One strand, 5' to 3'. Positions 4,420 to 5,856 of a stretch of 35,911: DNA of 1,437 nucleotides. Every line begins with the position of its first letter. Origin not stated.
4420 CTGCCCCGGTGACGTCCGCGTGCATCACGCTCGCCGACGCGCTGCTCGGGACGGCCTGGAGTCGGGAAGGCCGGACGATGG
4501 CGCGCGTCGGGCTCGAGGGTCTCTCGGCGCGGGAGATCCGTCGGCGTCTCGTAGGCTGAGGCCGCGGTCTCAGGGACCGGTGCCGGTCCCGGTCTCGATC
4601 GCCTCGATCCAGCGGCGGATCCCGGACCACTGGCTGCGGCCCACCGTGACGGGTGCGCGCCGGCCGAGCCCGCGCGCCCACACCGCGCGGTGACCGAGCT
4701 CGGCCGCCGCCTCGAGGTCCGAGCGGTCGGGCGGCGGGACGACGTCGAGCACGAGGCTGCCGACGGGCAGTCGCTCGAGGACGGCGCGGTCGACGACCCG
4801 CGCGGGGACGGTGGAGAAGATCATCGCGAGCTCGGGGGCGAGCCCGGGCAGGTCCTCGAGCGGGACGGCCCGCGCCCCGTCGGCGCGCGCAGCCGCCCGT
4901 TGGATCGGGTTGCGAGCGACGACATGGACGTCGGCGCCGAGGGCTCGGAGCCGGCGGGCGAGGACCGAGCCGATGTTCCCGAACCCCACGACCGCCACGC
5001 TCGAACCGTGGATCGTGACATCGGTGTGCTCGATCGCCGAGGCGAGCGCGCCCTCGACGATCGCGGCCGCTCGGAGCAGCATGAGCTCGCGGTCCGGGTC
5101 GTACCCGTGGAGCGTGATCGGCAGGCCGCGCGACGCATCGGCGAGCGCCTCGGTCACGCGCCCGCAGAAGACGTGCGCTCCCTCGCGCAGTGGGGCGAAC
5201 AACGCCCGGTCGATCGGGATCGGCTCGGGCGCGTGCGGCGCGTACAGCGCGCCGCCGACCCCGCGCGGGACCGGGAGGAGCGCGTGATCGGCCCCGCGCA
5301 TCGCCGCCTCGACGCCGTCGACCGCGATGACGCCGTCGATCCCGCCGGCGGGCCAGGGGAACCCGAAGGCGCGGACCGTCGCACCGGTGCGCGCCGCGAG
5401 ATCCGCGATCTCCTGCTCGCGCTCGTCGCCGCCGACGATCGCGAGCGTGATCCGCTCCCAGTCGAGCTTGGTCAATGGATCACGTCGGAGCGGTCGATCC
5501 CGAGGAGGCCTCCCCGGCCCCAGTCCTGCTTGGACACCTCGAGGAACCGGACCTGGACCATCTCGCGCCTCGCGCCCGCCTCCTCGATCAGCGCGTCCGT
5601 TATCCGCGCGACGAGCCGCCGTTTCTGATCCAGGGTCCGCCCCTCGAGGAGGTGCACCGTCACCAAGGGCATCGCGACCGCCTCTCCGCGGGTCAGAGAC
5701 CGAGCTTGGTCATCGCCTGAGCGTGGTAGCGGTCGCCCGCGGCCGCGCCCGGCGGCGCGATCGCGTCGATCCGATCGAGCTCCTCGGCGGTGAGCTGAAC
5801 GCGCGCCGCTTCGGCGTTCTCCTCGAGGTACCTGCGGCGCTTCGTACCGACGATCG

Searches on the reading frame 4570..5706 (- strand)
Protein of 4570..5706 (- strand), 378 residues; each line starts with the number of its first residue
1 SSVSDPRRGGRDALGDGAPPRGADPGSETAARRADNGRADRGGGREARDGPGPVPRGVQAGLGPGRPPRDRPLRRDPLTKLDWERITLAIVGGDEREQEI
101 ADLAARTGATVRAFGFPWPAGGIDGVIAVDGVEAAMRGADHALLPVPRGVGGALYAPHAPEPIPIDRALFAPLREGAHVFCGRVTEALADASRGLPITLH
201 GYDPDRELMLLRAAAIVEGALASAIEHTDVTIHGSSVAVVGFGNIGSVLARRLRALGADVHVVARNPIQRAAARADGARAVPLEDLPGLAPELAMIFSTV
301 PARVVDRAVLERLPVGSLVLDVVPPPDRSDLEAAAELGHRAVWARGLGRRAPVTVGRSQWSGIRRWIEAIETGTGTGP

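Call 70: search_protein_families(library=pfam, proteins=[window:4570-5706:-], max_evalue=0.0001)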
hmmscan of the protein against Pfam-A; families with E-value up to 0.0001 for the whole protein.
window:4570-5706:- (378 aa): 6 families
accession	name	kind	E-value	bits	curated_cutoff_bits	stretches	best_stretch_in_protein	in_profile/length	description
PF16924.11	DpaA_N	-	9.5e-16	58.4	29.2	1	88-199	2-112/116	Dipicolinate synthase subunit A N-terminal domain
PF02826.25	2-Hacid_dh_C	-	7.8e-09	35.6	25.1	1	226-286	28-88/178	D-isomer specific 2-hydroxyacid dehydrogenase, NAD binding domain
PF00670.27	AdoHcyase_NAD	-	8.7e-07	29.6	27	1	226-288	15-77/162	S-adenosyl-L-homocysteine hydrolase, NAD binding domain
PF03807.23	F420_oxidored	-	2.7e-06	28.3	21.6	1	237-323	2-92/94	NADP oxidoreductase coenzyme F420-dependent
PF02558.23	ApbA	-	2.5e-05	24.4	22.2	1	237-279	1-42/150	Ketopantoate reductase PanE/ApbA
PF03446.21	NAD_binding_2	-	6.4e-05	23.4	21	0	237-311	2-74/161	NAD binding domain of 6-phosphogluconate dehydrogenase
